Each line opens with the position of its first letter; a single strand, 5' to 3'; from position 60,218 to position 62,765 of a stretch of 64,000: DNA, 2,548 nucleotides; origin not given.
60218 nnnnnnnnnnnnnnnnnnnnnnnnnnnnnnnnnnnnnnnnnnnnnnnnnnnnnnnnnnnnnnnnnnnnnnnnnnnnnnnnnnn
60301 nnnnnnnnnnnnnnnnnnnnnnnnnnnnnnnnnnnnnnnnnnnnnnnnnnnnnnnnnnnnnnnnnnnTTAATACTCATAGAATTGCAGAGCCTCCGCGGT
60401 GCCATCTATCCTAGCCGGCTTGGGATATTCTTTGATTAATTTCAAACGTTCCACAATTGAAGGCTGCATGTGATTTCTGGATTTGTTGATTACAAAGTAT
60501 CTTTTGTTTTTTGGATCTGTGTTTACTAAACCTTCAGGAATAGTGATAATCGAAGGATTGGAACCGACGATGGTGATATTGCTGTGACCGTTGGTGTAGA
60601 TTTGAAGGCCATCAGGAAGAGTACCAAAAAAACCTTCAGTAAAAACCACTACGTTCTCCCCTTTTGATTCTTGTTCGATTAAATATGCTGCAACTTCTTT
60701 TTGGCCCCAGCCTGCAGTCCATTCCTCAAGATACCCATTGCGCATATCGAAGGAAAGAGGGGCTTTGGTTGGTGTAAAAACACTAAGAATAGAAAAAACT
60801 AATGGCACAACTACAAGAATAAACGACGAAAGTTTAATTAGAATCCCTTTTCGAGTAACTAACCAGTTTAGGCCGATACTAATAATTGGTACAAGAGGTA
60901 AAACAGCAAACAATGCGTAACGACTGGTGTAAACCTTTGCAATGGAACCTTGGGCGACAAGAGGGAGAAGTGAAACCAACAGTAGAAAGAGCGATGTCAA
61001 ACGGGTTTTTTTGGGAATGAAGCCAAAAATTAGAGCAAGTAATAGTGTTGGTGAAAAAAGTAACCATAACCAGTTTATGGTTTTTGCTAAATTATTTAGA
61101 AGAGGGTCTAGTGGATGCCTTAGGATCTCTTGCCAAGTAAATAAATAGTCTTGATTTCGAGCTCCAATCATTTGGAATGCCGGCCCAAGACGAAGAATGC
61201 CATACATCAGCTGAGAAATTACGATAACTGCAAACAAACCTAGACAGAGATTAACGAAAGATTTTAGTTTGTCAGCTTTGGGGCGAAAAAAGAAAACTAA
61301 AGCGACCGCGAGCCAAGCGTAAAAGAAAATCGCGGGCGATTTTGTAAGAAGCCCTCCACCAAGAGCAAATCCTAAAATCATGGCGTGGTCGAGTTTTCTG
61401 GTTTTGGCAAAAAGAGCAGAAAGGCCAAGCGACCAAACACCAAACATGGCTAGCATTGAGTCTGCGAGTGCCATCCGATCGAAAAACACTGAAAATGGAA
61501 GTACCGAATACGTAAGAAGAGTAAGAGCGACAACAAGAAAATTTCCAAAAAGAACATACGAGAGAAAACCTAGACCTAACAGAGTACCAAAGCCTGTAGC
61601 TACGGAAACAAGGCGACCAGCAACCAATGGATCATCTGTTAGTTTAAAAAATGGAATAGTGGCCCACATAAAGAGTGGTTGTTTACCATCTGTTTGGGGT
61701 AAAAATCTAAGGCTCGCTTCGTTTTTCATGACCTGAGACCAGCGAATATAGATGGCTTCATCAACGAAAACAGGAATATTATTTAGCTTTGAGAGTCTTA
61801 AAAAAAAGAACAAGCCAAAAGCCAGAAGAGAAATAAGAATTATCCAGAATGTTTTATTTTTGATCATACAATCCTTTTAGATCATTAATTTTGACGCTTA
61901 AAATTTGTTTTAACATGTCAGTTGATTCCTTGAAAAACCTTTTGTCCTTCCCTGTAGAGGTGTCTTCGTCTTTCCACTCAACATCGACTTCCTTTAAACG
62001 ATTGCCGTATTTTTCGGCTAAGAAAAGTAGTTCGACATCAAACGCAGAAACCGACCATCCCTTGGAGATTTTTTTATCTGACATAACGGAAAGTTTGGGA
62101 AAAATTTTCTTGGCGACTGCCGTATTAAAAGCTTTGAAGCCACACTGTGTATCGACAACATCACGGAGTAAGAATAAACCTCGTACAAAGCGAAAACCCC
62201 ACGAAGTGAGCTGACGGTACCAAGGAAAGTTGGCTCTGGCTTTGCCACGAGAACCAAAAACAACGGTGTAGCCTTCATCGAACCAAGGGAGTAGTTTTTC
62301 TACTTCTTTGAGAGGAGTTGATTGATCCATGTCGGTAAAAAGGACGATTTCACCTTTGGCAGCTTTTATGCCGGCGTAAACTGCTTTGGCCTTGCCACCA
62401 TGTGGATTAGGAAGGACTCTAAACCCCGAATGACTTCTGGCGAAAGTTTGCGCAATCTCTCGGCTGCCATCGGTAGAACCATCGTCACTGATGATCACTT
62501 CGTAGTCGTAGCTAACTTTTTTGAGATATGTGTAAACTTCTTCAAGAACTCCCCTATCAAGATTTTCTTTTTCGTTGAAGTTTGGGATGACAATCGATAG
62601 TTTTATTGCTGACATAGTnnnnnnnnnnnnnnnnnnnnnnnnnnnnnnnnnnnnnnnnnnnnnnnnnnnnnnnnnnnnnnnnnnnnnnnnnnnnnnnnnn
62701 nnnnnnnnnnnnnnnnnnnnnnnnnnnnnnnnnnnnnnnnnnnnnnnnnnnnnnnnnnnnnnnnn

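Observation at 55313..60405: Tandem triplet of a poorly characterised polytopic family with an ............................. signature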

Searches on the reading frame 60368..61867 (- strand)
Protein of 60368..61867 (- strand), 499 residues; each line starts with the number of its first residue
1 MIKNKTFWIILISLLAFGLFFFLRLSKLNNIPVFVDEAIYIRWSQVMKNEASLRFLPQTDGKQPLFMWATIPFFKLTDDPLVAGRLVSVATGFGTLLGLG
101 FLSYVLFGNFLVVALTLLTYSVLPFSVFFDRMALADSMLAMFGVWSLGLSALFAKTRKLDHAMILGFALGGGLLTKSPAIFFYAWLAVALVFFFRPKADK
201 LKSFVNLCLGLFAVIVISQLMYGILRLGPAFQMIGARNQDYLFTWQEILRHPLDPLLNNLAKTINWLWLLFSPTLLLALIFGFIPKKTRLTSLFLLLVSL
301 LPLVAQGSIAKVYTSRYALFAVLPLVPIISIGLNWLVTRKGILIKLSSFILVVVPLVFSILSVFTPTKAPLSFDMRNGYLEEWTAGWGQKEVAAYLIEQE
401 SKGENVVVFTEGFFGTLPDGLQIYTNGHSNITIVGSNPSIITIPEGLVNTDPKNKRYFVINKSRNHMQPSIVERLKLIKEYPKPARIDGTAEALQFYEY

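Call 3: search_protein_families(library=pfam, proteins=[window:60368-61867:-], max_evalue=0.1)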
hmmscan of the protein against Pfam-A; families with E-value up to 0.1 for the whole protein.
window:60368-61867:- (499 aa): 1 family
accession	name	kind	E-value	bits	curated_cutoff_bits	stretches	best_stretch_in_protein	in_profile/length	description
PF13231.12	PMT_2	-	4.5e-08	33.9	26.1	1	64-218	4-155/160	Dolichyl-phosphate-mannose-protein mannosyltransferase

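Call 4: search_protein_families(library=ncbifam, proteins=[window:60368-61867:-], max_evalue=0.1)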
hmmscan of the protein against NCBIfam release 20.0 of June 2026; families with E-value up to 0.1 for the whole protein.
window:60368-61867:- (499 aa): 0 families

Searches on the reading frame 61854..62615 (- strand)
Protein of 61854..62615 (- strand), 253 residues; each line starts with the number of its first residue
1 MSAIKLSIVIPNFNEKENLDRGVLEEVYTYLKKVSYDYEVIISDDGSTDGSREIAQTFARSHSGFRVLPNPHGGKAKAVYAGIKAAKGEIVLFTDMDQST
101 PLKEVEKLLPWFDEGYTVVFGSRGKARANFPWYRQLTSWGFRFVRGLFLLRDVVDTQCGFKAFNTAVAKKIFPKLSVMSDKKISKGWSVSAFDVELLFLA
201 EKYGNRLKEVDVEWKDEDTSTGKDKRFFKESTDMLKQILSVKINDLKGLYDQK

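Call 29: search_protein_families(library=pfam, proteins=[window:61854-62615:-], max_evalue=0.001)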
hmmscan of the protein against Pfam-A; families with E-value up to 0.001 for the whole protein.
window:61854-62615:- (253 aa): 3 families
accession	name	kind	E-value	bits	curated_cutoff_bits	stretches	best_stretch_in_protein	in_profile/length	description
PF00535.33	Glycos_transf_2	-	6.2e-30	104.8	23.3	1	7-172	1-168/168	Glycosyl transferase family 2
PF13641.12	Glyco_tranf_2_3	-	4.5e-07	30.6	27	1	6-121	3-121/230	Glycosyltransferase like family 2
PF10111.15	Glyco_tranf_2_2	-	4.8e-05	23.4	27.3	1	7-109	1-103/276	Glycosyltransferase like family 2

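Call 35: search_solved_structures(query=window:61854-62615:-, max_evalue=0.001)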
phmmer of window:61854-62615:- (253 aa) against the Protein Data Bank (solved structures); distinct sequences matched with E-value up to 0.001: 28.
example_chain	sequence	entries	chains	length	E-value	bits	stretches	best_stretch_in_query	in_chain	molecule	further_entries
5mlz_A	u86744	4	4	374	2.8e-16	62.9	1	3-169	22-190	Dolichol monophosphate mannose synthase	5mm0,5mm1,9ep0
9hwj_A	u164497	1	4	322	1.5e-14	57.2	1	5-138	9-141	Undecaprenyl-phosphate 4-deoxy-4-formamido-L-arabinose transferase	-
5ekp_C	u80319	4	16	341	3e-13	52.9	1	3-148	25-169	Uncharacterized glycosyltransferase sll0501 | Glycosyltransferase sll0501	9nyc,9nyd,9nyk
5eke_A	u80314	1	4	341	3.1e-13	52.9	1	3-148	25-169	Uncharacterized glycosyltransferase sll0501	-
9nye_A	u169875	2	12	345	3.1e-13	52.9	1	3-148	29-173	Glycosyltransferase sll0501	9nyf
9bhc_C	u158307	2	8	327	3.5e-12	49.5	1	5-123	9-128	Undecaprenyl-phosphate 4-deoxy-4-formamido-L-arabinose transferase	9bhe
8vxh_A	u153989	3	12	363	4.4e-12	49.1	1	5-123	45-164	Undecaprenyl-phosphate 4-deoxy-4-formamido-L-arabinose transferase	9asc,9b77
2z87_A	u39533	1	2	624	3.3e-10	43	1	6-100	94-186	Chondroitin synthase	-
2z86_A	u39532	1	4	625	3.3e-10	43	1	6-100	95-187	Chondroitin synthase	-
5hea_A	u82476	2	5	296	2.1e-07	33.8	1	6-100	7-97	Putative glycosyltransferase (GalT1)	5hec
6h1j_A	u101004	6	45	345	6e-07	32.3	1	4-158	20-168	Probable ss-1,3-N-acetylglucosaminyltransferase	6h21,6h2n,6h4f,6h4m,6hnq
3bcv_A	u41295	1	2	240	1.2e-06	31.3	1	5-98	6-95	Putative glycosyltransferase protein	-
6yv7_B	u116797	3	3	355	4e-06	29.6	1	5-105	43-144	Glycosyl transferase, family 2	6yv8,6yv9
6yv7_A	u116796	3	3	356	4.1e-06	29.6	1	5-105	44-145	Glycosyl transferase, family 2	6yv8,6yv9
8bz8_A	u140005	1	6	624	1.1e-05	28.1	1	4-121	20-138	Glycosyltransferase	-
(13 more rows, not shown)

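Call 59: search_protein_families(library=ncbifam, proteins=[window:61854-62615:-], max_evalue=0.00001)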
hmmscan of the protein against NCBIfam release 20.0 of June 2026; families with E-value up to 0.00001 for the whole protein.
window:61854-62615:- (253 aa): 14 families
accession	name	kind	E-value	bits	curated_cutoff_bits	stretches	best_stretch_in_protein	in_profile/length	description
NF007986.1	PRK10714.1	equivalog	9.4e-17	61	529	1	5-139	7-140/316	undecaprenyl-phosphate 4-deoxy-4-formamido-L-arabinose transferase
NF047588.1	GlcsyltransPgfSStrep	equivalog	2e-15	56.8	500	1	4-126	1-124/308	glycosyltransferase PgfS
NF007482.0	PRK10073.1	equivalog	2.4e-15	56.4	423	1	3-103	5-101/334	glycosyltransferase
NF041875.1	EPS_EpsD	equivalog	5.3e-15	55.6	370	1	6-120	1-113/325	exopolysaccharide biosynthesis glycosyltransferase EpsD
NF041391.1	DPhHxTase_Halo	equivalog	4.1e-13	48.8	375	1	24-171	10-153/213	dolichyl-phosphate hexose transferase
TIGR04283.1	glyco_like_mftF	equivalog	1e-12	48.2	182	1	6-114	1-100/221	TIGR04283 family arsenosugar biosynthesis glycosyltransferase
TIGR03937.1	PgaC_IcaA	equivalog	4.9e-12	45.5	422.3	1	5-97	46-135/407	poly-beta-1,6-N-acetyl-D-glucosamine synthase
NF050050.1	ProtGlycPglI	equivalog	1.2e-10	41.2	500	1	5-121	3-117/306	GalNAc(5)-diNAcBac-PP-undecaprenol beta-1,3-glucosyltransferase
TIGR04182.1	glyco_TIGR04182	equivalog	8.8e-10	38.4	325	1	6-171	2-159/293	S-layer glycoprotein N-glycosyltransferase AglJ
NF010496.0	PRK13915.1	equivalog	2.7e-09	36.6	262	1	5-101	32-130/307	glucosyl-3-phosphoglycerate synthase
NF047683.1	TeichurnBiosyTuaG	equivalog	5.1e-09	36.1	400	1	5-111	7-110/252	teichuronic acid biosynthesis protein TuaG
NF038302.1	EPS_HpsE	equivalog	8.6e-09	34.8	300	1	4-100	1-99/307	hormogonium polysaccharide biosynthesis glycosyltransferase HpsE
TIGR03965.1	mycofact_glyco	equivalog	1.2e-08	34.3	280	1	6-118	76-185/467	mycofactocin biosynthesis glycosyltransferase MftF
NF053739.1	GlytfEpsEBac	equivalog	7.1e-06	25.2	450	0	5-114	2-109/265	glycosyltransferase EpsE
